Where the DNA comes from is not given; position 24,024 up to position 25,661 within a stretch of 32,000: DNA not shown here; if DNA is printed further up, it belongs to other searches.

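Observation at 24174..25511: Orphan 445-aa protein with a tandemly duplicated 46-aa module and its own strong leaderless promoter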

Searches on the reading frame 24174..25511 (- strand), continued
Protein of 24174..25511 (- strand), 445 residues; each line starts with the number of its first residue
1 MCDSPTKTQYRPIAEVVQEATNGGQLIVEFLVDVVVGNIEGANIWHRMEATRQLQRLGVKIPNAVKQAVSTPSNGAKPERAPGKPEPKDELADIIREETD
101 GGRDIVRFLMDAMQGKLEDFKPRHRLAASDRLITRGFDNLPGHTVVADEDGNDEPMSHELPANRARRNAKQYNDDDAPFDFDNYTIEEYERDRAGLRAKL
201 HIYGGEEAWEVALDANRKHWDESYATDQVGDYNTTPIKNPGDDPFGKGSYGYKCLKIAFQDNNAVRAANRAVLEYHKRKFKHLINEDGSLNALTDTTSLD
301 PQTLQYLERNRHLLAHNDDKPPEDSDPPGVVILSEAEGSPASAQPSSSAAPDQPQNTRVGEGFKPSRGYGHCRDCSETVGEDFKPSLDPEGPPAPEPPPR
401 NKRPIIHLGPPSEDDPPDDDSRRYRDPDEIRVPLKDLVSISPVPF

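Call 54: search_protein_families(library=pfam, proteins=[P0160, P0176, P0188, P0192, P0220, P0227, P0228, P0233, P0238, P0241], max_evalue=0.01)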
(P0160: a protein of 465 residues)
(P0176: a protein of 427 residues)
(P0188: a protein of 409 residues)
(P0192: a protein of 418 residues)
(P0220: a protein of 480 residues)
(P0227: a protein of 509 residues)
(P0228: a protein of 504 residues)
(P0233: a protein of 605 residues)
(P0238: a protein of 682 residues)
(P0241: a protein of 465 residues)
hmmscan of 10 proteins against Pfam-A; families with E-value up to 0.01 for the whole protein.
P0160 (465 aa): 0 families

P0176 (427 aa): 0 families

P0188 (409 aa): 0 families

P0192 (418 aa): 0 families

P0220 (480 aa): 0 families

P0227 (509 aa): 0 families

P0228 (504 aa): 0 families

P0233 (605 aa): 0 families

P0238 (682 aa): 0 families

P0241 (465 aa): 1 family
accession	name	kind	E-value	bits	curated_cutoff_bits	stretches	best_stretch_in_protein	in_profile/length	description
PF05984.18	Cytomega_UL20A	-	0.00092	20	27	0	311-365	25-79/107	Cytomegalovirus UL20A protein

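Call 56: find_encoding_contigs(protein=P0187, flank=6000, max_places=4)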
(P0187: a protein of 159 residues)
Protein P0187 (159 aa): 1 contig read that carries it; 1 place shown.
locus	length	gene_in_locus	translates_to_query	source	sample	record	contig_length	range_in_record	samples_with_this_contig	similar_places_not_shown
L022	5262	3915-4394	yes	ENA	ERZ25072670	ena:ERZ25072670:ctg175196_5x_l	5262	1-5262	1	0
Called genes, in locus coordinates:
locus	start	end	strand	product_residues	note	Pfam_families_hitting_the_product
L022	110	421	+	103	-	PF01555:N6_N4_Mtase (weak)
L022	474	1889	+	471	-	PF03050:DDE_Tnp_IS66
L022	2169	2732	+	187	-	-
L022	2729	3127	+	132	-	-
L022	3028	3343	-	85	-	-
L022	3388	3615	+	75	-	-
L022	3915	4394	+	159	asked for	-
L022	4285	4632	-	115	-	-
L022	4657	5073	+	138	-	PF04471:Mrr_cat, PF22722:NA-iREase1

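Call 58: find_encoding_contigs(protein=P0152, flank=6000, max_places=3)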
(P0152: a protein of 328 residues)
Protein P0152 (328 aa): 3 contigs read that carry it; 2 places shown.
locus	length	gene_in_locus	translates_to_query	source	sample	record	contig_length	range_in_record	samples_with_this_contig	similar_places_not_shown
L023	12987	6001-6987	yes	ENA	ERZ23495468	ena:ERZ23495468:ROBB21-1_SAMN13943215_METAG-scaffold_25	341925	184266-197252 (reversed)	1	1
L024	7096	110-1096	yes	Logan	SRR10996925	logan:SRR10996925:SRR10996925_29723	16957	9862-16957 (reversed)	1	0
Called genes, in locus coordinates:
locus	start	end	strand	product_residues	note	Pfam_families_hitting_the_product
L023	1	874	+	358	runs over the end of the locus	PF01634:HisG, PF08029:HisG_C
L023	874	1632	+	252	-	PF00882:Zn_dep_PLPC (weak)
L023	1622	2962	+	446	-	PF00815:Histidinol_dh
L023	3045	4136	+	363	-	PF00155:Aminotran_1_2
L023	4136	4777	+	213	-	PF00475:IGPD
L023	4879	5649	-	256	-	PF00378:ECH_1, PF16113:ECH_2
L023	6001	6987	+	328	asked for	-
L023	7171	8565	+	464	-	PF25145:NfeD1b_N, PF24961:NfeD_membrane, PF01957:NfeD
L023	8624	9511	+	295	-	PF01145:Band_7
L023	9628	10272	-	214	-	PF04250:DUF429 (faint)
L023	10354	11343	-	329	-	PF03308:MeaB, PF03266:NTPase_1 (faint), PF13238:AAA_18 (faint)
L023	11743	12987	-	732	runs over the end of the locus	PF01406:tRNA-synt_1e, PF09334:tRNA-synt_1g (faint), PF00535:Glycos_transf_2, PF13641:Glyco_tranf_2_3 (faint)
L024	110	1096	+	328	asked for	-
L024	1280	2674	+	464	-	PF25145:NfeD1b_N, PF24961:NfeD_membrane, PF01957:NfeD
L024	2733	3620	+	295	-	PF01145:Band_7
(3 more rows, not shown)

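Call 59: find_encoding_contigs(protein=P0188, flank=6000, max_places=3)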
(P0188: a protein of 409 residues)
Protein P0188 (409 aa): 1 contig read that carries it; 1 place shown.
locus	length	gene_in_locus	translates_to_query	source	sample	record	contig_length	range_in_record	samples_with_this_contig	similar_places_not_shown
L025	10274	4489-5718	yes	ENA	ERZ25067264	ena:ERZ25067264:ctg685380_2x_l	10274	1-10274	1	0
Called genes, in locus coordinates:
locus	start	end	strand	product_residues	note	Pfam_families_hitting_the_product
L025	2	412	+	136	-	?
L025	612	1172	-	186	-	-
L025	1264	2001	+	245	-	PF08530:PepX_C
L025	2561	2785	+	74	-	PF02129:Peptidase_S15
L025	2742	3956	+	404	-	PF02129:Peptidase_S15, PF08530:PepX_C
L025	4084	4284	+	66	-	-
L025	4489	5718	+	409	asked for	-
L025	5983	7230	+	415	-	PF02129:Peptidase_S15, PF08530:PepX_C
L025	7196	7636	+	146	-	PF08530:PepX_C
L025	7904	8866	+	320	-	PF01548:DEDD_Tnp_IS110, PF02371:Transposase_20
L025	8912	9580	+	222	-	-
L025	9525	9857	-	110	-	PF00697:PRAI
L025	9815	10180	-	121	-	PF00697:PRAI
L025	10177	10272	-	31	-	?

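Call 82: find_encoding_contigs(protein=P0005, flank=10000, max_places=3)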
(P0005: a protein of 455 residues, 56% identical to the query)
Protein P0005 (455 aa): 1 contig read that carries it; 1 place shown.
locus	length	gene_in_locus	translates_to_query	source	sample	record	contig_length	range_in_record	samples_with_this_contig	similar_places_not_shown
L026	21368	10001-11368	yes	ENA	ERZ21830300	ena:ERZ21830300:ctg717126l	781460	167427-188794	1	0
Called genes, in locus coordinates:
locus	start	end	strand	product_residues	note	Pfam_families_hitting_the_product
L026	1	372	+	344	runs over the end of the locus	PF01547:SBP_bac_1, PF13531:SBP_bac_11, PF13416:SBP_bac_8, PF13343:SBP_bac_6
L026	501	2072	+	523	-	PF00528:BPD_transp_1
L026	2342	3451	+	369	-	PF00005:ABC_tran, PF13304:AAA_21 (faint), PF08402:TOBE_2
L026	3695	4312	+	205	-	-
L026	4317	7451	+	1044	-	PF02384:N6_Mtase, PF01170:UPF0020 (faint), PF07669:Eco57I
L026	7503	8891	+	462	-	PF18862:ApeA_NTD1, PF18739:HEPN_Apea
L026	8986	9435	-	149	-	PF01850:PIN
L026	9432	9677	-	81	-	-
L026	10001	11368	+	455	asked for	-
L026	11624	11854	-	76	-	PF09413:DUF2007 (weak)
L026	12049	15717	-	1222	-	PF02811:PHP, PF07733:DNA_pol3_alpha, PF17657:DNA_pol3_finger, PF14579:HHH_6, PF01336:tRNA_anti-codon (weak)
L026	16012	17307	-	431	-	PF07690:MFS_1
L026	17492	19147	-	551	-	PF01019:G_glu_transpept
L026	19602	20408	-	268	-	PF01261:AP_endonuc_2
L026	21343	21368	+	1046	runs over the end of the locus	PF12419:DUF3670, PF00176:SNF2-rel_dom, PF04851:ResIII (weak), PF00271:Helicase_C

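Call 83: find_encoding_contigs(protein=P0013, flank=10000, max_places=3)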
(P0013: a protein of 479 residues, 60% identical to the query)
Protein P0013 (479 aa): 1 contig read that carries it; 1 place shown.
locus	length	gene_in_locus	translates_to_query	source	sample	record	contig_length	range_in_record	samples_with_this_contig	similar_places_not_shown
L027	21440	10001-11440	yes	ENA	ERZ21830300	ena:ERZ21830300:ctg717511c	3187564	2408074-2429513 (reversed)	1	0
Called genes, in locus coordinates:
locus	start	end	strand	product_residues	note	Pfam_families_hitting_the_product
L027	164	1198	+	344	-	PF01547:SBP_bac_1, PF13531:SBP_bac_11, PF13416:SBP_bac_8, PF13343:SBP_bac_6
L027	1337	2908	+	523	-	PF00528:BPD_transp_1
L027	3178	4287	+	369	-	PF00005:ABC_tran, PF13304:AAA_21 (faint), PF08402:TOBE_2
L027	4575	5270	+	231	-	-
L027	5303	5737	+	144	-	-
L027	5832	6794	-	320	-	-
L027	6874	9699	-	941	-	-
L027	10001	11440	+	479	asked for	-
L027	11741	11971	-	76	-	PF09413:DUF2007 (weak)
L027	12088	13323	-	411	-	PF14579:HHH_6, PF01336:tRNA_anti-codon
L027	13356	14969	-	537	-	PF07733:DNA_pol3_alpha, PF17657:DNA_pol3_finger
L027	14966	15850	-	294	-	PF02811:PHP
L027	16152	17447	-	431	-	PF07690:MFS_1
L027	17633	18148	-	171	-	PF01019:G_glu_transpept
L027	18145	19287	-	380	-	PF01019:G_glu_transpept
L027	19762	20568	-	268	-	PF01261:AP_endonuc_2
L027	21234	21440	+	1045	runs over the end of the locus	PF12419:DUF3670, PF00176:SNF2-rel_dom, PF04851:ResIII (weak), PF00271:Helicase_C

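Call 84: search_protein_families(library=pfam, proteins=[L005:583-3861:+, L005:3955-5634:+, L007:1125-4250:+, L009:7533-10667:+, L009:1-3873:-, L016:1191-5285:+, L013:2982-5180:+, L027:6874-9699:-, L027:5832-6794:-, L021:6758-7732:+], max_evalue=0.001)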
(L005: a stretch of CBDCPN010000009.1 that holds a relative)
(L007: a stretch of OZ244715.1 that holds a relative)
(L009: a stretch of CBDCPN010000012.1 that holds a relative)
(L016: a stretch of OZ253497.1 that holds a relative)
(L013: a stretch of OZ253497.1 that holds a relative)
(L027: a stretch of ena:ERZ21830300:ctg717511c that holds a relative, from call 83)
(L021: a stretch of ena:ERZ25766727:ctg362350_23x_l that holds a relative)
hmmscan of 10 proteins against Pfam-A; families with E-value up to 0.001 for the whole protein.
L005:583-3861:+ (1092 aa): 4 families
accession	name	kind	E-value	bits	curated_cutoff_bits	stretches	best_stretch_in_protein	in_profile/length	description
PF02384.22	N6_Mtase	-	1.5e-11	44.6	20.4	1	373-458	20-94/311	N-6 DNA Methylase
PF07669.17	Eco57I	-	2.5e-09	37.9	25.3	1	444-682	3-144/171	Eco57I restriction-modification methylase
PF01170.24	UPF0020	-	1.2e-06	28.8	22.3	0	387-458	16-93/197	RMKL-like, methyltransferase domain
PF20473.4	MmeI_Mtase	-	0.00047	19.9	27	0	402-484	21-105/259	MmeI, DNA-methyltransferase domain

L005:3955-5634:+ (559 aa): 0 families

L007:1125-4250:+ (1041 aa): 4 families
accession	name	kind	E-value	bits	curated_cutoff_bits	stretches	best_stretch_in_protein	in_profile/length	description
PF02384.22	N6_Mtase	-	1.5e-13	51.2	20.4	1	328-415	20-96/311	N-6 DNA Methylase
PF07669.17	Eco57I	-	4.1e-09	37.2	25.3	1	400-639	4-149/171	Eco57I restriction-modification methylase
PF01170.24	UPF0020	-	1.6e-06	28.4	22.3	0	342-413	16-93/197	RMKL-like, methyltransferase domain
PF20473.4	MmeI_Mtase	-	0.00029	20.5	27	0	357-444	21-116/259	MmeI, DNA-methyltransferase domain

L009:7533-10667:+ (1044 aa): 0 families

L009:1-3873:- (1291 aa): 12 families
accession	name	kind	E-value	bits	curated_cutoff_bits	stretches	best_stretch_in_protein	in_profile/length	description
PF00028.23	Cadherin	-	6.5e-76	251.3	28.8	9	610-694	3-93/93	Cadherin domain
PF25374.1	Cadherin_FAT4_N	-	5.6e-27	94.4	35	0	607-675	4-67/85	FAT4-like, N-terminal cadherin-like domain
PF00041.27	fn3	-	2.1e-24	86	25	2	277-356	11-82/84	Fibronectin type III domain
PF23592.1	Cadherin_CELSR2_9th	-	1.4e-20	73.6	36.8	0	832-869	32-70/100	CELSR2-like, ninth cadherin domain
PF25059.1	FN3_DSCAM-DSCAML_C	-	9.1e-16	58.4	39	2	291-348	14-70/89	DSCAM/DSCAML C-terminal Fn3-like domain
PF17803.7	Cadherin_4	-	1e-13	52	25.1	2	475-542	3-69/71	Bacterial cadherin-like domain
PF16656.11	Pur_ac_phosph_N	-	8.8e-12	45.9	30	2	280-355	12-89/93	Purple acid Phosphatase, N-terminal domain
PF17963.7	Big_9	-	1.1e-10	42.6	23.6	1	607-692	10-89/89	Bacterial Ig domain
PF25788.1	Ig_Rha78A_N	-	5.7e-07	30.2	27.4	0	719-795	19-100/105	Rha78A-like, N-terminal immunoglobulin domain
PF00801.26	PKD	-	3e-05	24.4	23.5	1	628-686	24-74/80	PKD domain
PF16403.11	Bact_surface_Ig-like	-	0.00032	21.1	27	1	637-693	16-71/71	Bacterial surface protein, Ig-like domain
PF01105.29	EMP24_GP25L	-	0.00036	21.1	25.9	0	619-698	21-102/182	emp24/gp25L/p24 family/GOLD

L016:1191-5285:+ (1364 aa): 2 families
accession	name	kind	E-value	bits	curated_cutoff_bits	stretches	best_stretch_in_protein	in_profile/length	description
PF07669.17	Eco57I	-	7.3e-20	72.2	25.3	2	596-823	2-90/171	Eco57I restriction-modification methylase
PF02384.22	N6_Mtase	-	3.3e-07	30.4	20.4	0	507-531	46-70/311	N-6 DNA Methylase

L013:2982-5180:+ (732 aa): 5 families
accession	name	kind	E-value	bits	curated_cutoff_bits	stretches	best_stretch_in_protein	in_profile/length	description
PF13361.12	UvrD_C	-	3.2e-12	47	25.6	2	562-650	7-97/350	UvrD-like helicase C-terminal domain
PF13538.12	UvrD_C_2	-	7.2e-07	29.4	27.4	1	666-712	3-49/52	UvrD-like helicase C-terminal domain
PF00580.27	UvrD-helicase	-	2.2e-06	28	23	0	483-531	202-251/271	UvrD/REP helicase N-terminal domain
PF13245.12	AAA_19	-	2.5e-05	24.9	25.1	0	489-531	86-129/134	AAA domain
PF01443.25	Viral_helicase1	-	2.7e-05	24.6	21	0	495-714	61-226/228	Viral superfamily 1 RNA helicase core domain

L027:6874-9699:- (941 aa): 0 families

L027:5832-6794:- (320 aa): 0 families

L021:6758-7732:+ (324 aa): 0 families

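Call 89: search_protein_families(library=padloc, proteins=[window:24174-25511:-, L005:3955-5634:+, L009:7533-10667:+, L027:6874-9699:-, L027:5832-6794:-, L021:6758-7732:+, L005:583-3861:+, L016:1191-5285:+, L013:2982-5180:+, L026:7503-8891:+], max_evalue=0.001)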
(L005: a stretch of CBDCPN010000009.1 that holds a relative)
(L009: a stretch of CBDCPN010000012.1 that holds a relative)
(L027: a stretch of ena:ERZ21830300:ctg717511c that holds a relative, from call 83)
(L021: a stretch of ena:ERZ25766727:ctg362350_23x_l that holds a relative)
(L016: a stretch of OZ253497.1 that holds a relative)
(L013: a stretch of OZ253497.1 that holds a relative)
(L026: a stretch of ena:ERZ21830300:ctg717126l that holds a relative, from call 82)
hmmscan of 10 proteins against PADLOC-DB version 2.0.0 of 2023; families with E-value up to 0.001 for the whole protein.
window:24174-25511:- (445 aa): 0 families

L005:3955-5634:+ (559 aa): 0 families

L009:7533-10667:+ (1044 aa): 0 families

L027:6874-9699:- (941 aa): 5 families
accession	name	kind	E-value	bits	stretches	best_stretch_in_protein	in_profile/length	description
PDLC03348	MTase_II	-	2.1e-08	31.2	1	286-407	198-313/727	Type II methyltransferase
PDLC03338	MTase_II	-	3.2e-05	20.8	1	306-405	129-215/604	Type II methyltransferase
PDLC03021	MTase_I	-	5.4e-05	20.2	0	343-405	187-247/491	Type I methyltransferase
PDLC04134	mad2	-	7.6e-05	19.7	1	340-610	291-449/492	mads_2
PDLC03631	REase_MTase_IIG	-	0.00015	17.8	1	304-398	307-401/1086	Type IIG restriction enzyme-methyltransferase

L027:5832-6794:- (320 aa): 3 families
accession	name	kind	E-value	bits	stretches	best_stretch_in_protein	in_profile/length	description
PDLC04449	PDC-M14B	-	6e-07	27.3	1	17-139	21-140/267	-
PDLC04451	PDC-M14B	-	1.9e-06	25.8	1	16-131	20-136/261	-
PDLC04448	PDC-M14B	-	0.00046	17.8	1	21-138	24-141/275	-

L021:6758-7732:+ (324 aa): 1 family
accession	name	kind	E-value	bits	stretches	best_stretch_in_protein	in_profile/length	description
PDLC00733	Effector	-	2.7e-10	37.6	1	195-297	259-357/388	TIR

L005:583-3861:+ (1092 aa): 39 families (the best 25 are shown)
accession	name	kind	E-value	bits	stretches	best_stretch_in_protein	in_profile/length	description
PDLC03630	REase_MTase_IIG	-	4.6e-65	218.1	2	310-686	294-692/1100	Type IIG restriction enzyme-methyltransferase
PDLC03580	REase_II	-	5.7e-33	111.8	1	311-688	303-707/1112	Type II restriction enzyme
PDLC03625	REase_MTase_IIG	-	1e-27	94.4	1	359-677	386-700/1109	Type IIG restriction enzyme-methyltransferase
PDLC03338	MTase_II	-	1e-18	65.4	1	342-492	94-239/604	Type II methyltransferase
PDLC04134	mad2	-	2.8e-14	50.8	1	342-685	234-410/492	mads_2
PDLC03348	MTase_II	-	4e-13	46.8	1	347-468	188-316/727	Type II methyltransferase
PDLC03021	MTase_I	-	7e-13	46.2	1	347-458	130-242/491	Type I methyltransferase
PDLC03025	MTase_I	-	1.4e-11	41.8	1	377-463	160-241/569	Type I methyltransferase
PDLC03318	MTase_II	-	2.9e-11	40.4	1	345-428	310-392/723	Type II methyltransferase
PDLC03026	MTase_I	-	1e-10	39.3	1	341-457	102-221/487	Type I methyltransferase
PDLC03267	MTase_II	-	1.6e-10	38.5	2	379-420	14-54/539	Type II methyltransferase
PDLC02529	PglX|PglXI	-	4.1e-10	36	1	399-557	225-375/1189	PglX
PDLC03335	MTase_II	-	5.1e-09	33.3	1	365-460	66-157/607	Type II methyltransferase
PDLC02643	DrmMI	-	3.6e-08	29.7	1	592-671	857-932/1347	DrmMI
PDLC03627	REase_MTase_IIG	-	6.3e-08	28.8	1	348-402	319-373/1136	Type IIG restriction enzyme-methyltransferase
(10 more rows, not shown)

L016:1191-5285:+ (1364 aa): 39 families (the best 25 are shown)
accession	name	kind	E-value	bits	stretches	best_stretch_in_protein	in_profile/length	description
PDLC02643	DrmMI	-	5.8e-85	284.1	2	443-817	551-878/1347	DrmMI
PDLC03613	REase_MTase_IIG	-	6.2e-78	260.6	3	19-423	26-404/1250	Type IIG restriction enzyme-methyltransferase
PDLC03620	REase_MTase_IIG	-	4.3e-60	201.5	3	440-688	551-773/1378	Type IIG restriction enzyme-methyltransferase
PDLC02638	DrmMI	-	9.5e-60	200.7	2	444-818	551-882/935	DrmMI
PDLC03622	REase_MTase_IIG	-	3.1e-50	168.6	3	443-649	458-652/1524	Type IIG restriction enzyme-methyltransferase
PDLC02645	DrmMI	-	1.8e-38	130.3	2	443-656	545-728/772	DrmMI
PDLC03618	REase_MTase_IIG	-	9.1e-35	117.3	2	443-642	545-714/1429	Type IIG restriction enzyme-methyltransferase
PDLC02644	DrmMI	-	6.3e-32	108.4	1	442-642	60-230/988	DrmMI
PDLC03629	REase_MTase_IIG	-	3.5e-26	89.3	1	408-642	341-537/1182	Type IIG restriction enzyme-methyltransferase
PDLC02639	DrmMI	-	1.2e-25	88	1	587-645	333-391/803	DrmMI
PDLC03614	REase_MTase_IIG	-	5e-25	85.3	3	804-946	945-1086/1584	Type IIG restriction enzyme-methyltransferase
PDLC03611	REase_MTase_IIG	-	1.3e-22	77.1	2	772-930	904-1056/1532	Type IIG restriction enzyme-methyltransferase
PDLC02646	DrmMI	-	2.2e-21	73.7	2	587-642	44-99/792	DrmMI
PDLC03609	REase_MTase_IIG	-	1.8e-19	67.1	2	276-530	231-458/1066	Type IIG restriction enzyme-methyltransferase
PDLC03604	REase_MTase_IIG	-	1.6e-17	60.9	2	504-617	385-471/1011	Type IIG restriction enzyme-methyltransferase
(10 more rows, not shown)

L013:2982-5180:+ (732 aa): 18 families
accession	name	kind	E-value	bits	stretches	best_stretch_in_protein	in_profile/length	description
PDLC03802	RTasHel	-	6e-12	43.2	1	492-637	191-327/675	DRT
PDLC00117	GajB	-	1.3e-10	38.4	1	494-651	219-377/604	UrvD helicase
PDLC00107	GajB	-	6.7e-10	36.2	1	483-651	204-373/587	UrvD helicase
PDLC00129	GajB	-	3.9e-09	33.7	1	491-578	224-311/594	UrvD helicase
PDLC00106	GajB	-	1.7e-08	31.5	1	492-577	204-289/577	UrvD helicase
PDLC00104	GajB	-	4.8e-08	30.2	1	496-645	168-316/574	UrvD helicase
PDLC01087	C3a187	-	2.9e-07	27.7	1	495-714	321-541/559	NERD+UvrD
PDLC00122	GajB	-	4.6e-07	27.1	0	672-712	430-468/502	UrvD helicase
PDLC00127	GajB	-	7.9e-07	25.9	0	664-714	505-564/594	UrvD helicase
PDLC00132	GajB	-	1.4e-06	25.3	1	493-586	214-309/625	UrvD helicase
PDLC04173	GajB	-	1.8e-06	25.2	1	666-714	419-460/471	-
PDLC00123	GajB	-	2e-06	24.7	1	492-640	175-321/540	UrvD helicase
PDLC04140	mad8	-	1.8e-05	22.4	0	206-354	27-116/314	mads_8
PDLC00130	GajB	-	3.8e-05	20.1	1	490-582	202-296/589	UrvD helicase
PDLC00148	GajB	-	7.7e-05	19.8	0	493-581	149-247/369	UrvD helicase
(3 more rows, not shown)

L026:7503-8891:+ (462 aa): 6 families
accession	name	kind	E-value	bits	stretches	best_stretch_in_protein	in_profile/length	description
PDLC05048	PDC-S58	-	1.8e-72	242.7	1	7-450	4-441/461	-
PDLC05046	PDC-S58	-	1.6e-50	170.1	1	7-454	5-437/452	-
PDLC01679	Cas13-ApeA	-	1.1e-43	147.3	1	264-446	6-186/187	Cas13-ApeA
PDLC01680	Cas13-ApeA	-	3.7e-24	83.6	1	265-437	1-172/175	Cas13-ApeA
PDLC05047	PDC-S58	-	1.8e-18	64.7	1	11-446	7-447/465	-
PDLC05045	PDC-S58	-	3.9e-08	30.7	1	340-442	367-475/480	-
